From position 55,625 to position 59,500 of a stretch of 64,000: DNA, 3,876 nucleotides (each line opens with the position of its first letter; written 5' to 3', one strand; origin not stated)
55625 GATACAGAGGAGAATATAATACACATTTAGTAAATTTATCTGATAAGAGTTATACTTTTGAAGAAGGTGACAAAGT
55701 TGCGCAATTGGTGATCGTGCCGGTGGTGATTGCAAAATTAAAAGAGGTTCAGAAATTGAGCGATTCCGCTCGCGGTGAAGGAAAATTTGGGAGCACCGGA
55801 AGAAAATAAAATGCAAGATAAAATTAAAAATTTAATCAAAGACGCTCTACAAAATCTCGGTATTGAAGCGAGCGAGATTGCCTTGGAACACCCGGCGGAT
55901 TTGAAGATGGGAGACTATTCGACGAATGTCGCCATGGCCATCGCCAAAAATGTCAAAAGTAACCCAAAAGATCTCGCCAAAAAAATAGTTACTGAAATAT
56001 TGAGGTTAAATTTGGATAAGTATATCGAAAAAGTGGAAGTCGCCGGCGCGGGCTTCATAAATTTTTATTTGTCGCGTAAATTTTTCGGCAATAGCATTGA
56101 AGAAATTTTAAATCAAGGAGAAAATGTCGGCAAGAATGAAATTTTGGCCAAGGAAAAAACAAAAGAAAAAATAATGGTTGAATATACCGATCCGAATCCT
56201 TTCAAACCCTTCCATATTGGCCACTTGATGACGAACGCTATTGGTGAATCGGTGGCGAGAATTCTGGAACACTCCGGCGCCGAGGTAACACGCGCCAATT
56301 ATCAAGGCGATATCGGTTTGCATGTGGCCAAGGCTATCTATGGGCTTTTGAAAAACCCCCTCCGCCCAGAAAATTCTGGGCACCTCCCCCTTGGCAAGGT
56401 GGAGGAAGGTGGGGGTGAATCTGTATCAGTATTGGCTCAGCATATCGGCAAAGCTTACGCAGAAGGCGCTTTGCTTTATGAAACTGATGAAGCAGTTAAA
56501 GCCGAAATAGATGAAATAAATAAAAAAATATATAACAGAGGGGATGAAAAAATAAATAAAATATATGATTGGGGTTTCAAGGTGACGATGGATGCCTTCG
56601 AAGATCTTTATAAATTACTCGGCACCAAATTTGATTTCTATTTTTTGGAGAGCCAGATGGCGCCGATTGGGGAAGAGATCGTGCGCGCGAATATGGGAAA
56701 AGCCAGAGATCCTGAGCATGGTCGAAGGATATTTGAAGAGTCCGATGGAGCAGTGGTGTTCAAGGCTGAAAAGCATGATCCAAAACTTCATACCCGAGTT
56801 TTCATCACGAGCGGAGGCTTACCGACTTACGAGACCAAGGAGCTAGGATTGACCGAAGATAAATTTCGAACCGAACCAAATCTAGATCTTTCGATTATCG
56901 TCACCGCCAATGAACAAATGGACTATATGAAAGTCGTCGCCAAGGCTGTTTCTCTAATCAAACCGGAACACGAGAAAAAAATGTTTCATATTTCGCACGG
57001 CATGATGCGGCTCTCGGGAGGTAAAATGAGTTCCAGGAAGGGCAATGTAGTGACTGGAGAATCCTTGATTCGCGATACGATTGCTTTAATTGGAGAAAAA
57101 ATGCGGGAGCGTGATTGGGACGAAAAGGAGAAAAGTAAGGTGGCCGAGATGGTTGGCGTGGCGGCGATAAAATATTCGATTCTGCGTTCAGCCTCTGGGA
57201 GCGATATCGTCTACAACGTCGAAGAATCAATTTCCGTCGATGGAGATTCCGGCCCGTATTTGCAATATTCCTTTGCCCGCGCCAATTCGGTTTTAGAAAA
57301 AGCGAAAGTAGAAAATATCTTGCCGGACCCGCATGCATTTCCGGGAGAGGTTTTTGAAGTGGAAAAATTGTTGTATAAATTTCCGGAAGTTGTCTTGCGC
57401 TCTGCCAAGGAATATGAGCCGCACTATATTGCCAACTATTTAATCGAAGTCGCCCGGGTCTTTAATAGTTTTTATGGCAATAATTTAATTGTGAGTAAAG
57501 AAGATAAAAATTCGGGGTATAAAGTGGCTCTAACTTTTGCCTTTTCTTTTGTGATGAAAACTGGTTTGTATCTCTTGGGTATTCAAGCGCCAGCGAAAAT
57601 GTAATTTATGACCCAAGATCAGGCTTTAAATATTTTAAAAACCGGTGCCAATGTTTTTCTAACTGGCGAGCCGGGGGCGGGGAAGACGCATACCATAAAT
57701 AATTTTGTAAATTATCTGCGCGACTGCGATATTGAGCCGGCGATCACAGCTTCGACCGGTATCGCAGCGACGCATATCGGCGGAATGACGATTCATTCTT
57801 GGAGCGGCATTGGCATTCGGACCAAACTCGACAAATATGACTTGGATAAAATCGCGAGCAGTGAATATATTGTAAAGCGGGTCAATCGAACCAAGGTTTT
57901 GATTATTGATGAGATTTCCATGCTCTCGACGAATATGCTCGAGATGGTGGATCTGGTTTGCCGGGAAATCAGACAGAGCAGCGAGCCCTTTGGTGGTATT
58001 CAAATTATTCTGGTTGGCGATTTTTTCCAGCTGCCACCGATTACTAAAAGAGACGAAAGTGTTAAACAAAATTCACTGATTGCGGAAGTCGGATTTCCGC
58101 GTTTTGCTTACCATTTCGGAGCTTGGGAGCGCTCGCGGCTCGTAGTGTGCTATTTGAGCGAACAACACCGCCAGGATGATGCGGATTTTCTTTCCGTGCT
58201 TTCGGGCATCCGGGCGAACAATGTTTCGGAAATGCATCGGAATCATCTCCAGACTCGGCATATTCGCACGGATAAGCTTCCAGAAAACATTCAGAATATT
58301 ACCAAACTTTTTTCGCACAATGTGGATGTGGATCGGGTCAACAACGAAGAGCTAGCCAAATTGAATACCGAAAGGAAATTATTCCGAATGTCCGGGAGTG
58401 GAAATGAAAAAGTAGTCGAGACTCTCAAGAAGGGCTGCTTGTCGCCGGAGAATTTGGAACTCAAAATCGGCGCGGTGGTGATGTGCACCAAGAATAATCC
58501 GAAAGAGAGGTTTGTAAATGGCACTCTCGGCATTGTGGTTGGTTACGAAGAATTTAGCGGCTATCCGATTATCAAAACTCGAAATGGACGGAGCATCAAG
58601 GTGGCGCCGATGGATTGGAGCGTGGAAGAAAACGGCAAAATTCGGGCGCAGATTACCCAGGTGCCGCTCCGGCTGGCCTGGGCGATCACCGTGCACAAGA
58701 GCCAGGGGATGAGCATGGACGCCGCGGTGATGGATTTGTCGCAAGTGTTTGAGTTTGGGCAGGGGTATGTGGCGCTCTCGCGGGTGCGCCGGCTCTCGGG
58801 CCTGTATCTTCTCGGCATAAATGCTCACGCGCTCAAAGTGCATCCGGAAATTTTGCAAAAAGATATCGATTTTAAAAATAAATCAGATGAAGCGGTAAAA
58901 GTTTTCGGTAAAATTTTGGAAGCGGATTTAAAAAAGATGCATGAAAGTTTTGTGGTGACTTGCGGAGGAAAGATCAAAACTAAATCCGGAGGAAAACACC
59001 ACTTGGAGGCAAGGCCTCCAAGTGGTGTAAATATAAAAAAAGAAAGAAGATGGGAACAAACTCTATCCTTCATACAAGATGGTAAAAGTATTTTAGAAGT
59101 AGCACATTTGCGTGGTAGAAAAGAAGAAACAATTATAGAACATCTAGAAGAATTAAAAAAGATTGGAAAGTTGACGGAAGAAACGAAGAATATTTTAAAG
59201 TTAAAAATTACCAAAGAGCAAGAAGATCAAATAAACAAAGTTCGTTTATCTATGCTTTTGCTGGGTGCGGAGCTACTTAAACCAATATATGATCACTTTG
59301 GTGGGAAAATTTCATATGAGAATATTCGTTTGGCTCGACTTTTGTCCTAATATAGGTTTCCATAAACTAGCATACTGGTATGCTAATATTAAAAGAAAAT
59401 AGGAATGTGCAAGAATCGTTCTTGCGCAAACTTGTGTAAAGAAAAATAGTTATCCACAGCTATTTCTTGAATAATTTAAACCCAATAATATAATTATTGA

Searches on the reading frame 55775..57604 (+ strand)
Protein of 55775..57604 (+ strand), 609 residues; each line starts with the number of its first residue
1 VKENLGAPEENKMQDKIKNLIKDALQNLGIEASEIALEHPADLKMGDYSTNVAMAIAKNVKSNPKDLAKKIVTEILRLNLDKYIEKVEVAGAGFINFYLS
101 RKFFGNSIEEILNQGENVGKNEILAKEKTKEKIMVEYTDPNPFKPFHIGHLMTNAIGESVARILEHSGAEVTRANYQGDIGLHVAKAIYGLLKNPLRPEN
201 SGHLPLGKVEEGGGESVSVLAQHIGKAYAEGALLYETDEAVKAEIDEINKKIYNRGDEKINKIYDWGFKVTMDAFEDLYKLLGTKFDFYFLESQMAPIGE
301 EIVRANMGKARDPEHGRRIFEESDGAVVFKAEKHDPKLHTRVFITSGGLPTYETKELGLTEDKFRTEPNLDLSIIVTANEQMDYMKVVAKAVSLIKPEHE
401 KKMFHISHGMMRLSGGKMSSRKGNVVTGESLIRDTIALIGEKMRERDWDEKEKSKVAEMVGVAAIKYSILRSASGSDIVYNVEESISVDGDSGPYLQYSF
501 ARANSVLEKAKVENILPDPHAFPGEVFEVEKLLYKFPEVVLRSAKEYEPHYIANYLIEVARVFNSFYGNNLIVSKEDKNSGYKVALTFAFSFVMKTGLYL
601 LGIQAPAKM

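Call 26: search_protein_families(library=padloc, proteins=[window:55775-57604:+], max_evalue=0.001)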
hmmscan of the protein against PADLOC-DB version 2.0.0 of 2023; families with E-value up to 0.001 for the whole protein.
window:55775-57604:+ (609 aa): 0 families

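Call 39: search_protein_families(library=pfam, proteins=[window:55775-57604:+], max_evalue=0.00001)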
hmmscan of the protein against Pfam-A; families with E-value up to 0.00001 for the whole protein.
window:55775-57604:+ (609 aa): 3 families
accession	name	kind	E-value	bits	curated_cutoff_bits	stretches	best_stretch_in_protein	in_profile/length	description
PF00750.26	tRNA-synt_1d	-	9.7e-36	123.9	23.3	1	124-480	13-347/349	tRNA synthetases class I (R), catalytic domain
PF05746.21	DALR_1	-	1.5e-24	86.8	22.3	1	496-609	1-117/117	DALR anticodon binding domain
PF03485.21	Arg_tRNA_synt_N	-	2.4e-24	86.2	21.5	1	16-99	2-85/85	Arginyl tRNA synthetase N terminal domain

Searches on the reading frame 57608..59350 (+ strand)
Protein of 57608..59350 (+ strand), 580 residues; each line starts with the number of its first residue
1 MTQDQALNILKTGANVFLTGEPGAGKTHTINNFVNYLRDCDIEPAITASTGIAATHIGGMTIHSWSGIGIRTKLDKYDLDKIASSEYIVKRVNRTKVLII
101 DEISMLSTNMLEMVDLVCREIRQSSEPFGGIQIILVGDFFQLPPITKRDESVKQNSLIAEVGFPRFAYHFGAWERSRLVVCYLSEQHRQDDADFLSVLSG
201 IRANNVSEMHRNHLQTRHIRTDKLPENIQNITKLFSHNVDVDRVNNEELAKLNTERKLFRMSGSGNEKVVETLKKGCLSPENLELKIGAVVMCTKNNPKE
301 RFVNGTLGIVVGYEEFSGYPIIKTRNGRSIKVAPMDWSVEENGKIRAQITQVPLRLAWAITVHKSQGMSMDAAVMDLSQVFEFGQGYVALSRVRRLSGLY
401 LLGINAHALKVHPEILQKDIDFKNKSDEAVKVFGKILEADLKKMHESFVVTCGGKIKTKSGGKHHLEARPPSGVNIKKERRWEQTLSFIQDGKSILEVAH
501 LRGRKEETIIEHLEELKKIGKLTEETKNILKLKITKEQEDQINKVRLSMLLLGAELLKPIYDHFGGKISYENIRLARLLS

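Call 25: search_protein_families(library=pfam, proteins=[window:57608-59350:+], max_evalue=0.01)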
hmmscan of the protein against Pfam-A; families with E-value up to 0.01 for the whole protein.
window:57608-59350:+ (580 aa): 14 families
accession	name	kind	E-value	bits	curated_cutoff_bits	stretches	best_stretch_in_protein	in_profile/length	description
PF05970.20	PIF1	-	2.9e-34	119.1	25.9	1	11-208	20-219/223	PIF1-like helicase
PF13245.12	AAA_19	-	7.6e-15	55.7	25.1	1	3-145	1-132/134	AAA domain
PF14493.12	HTH_40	-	8.5e-15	55.3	27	1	483-577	3-89/89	Helix-turn-helix domain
PF13604.12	AAA_30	-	1e-11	45.3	27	1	3-147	6-133/191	AAA domain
PF13401.12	AAA_22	-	1.6e-08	35.4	27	1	13-137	5-122/130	AAA domain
PF21530.3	Pif1_2B_dom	-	9.8e-07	28.8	23.9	1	271-312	4-46/47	DNA helicase Pif1, 2B domain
PF03266.21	NTPase_1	-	5.8e-05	23.4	23.9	0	15-115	1-116/168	NTPase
PF20720.3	nSTAND3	-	0.00025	21.2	27.2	1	4-44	8-48/155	Novel STAND NTPase 3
PF13479.12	AAA_24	-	0.00077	19.8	27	1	13-120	2-90/195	AAA domain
PF13538.12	UvrD_C_2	-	0.00083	19.6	27.4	1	356-398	1-50/52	UvrD-like helicase C-terminal domain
PF02689.20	Herpes_Helicase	-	0.0011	17.5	27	0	359-396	732-771/808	Helicase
PF18335.7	SH3_13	-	0.0021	18.2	41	1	285-315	26-56/65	ATP-dependent RecD-like DNA helicase SH3 domain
PF01443.25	Viral_helicase1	-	0.0042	17.4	21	0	19-149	4-104/228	Viral superfamily 1 RNA helicase core domain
PF13191.12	AAA_16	-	0.0071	17.3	32.6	0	12-39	21-50/167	AAA ATPase domain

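Call 26: search_protein_families(library=padloc, proteins=[window:57608-59350:+], max_evalue=0.001)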
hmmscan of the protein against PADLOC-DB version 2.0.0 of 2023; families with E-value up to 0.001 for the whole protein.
window:57608-59350:+ (580 aa): 13 families
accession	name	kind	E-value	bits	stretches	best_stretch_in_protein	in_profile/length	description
PDLC05064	PDC-S68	-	2e-18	63.6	1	17-145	704-824/1273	-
PDLC01734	typeIV_RecD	-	9.1e-17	58.6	1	3-372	344-685/763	RecD_0_IVD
PDLC05065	PDC-S68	-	9.6e-17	58.1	2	4-145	611-745/1221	-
PDLC01148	RecD_like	-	3.9e-15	53.2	1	5-146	320-446/719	RecD/Tra ATPase fused to N-terminal HHH domain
PDLC04476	PDC-M16A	-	2.2e-13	47.5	1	10-148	20-183/691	-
PDLC04475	PDC-M16A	-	2.7e-11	40.7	1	8-311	25-329/721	-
PDLC05066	PDC-S68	-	2.8e-09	33.5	1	16-146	596-722/1202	-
PDLC05035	PDC-S53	-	1.3e-05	21.5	0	346-371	807-832/900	-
PDLC04474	PDC-M16A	-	5.7e-05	19.7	0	8-215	229-434/917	-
PDLC04140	mad8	-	7e-05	20.5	0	10-37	24-51/314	mads_8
PDLC03920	MkoA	-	0.00015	18.2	0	132-243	817-880/1112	-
PDLC03921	MkoA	-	0.00042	16.1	0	3-37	1031-1066/1607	-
PDLC04472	PDC-M16A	-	0.00047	16.6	0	15-110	241-348/930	-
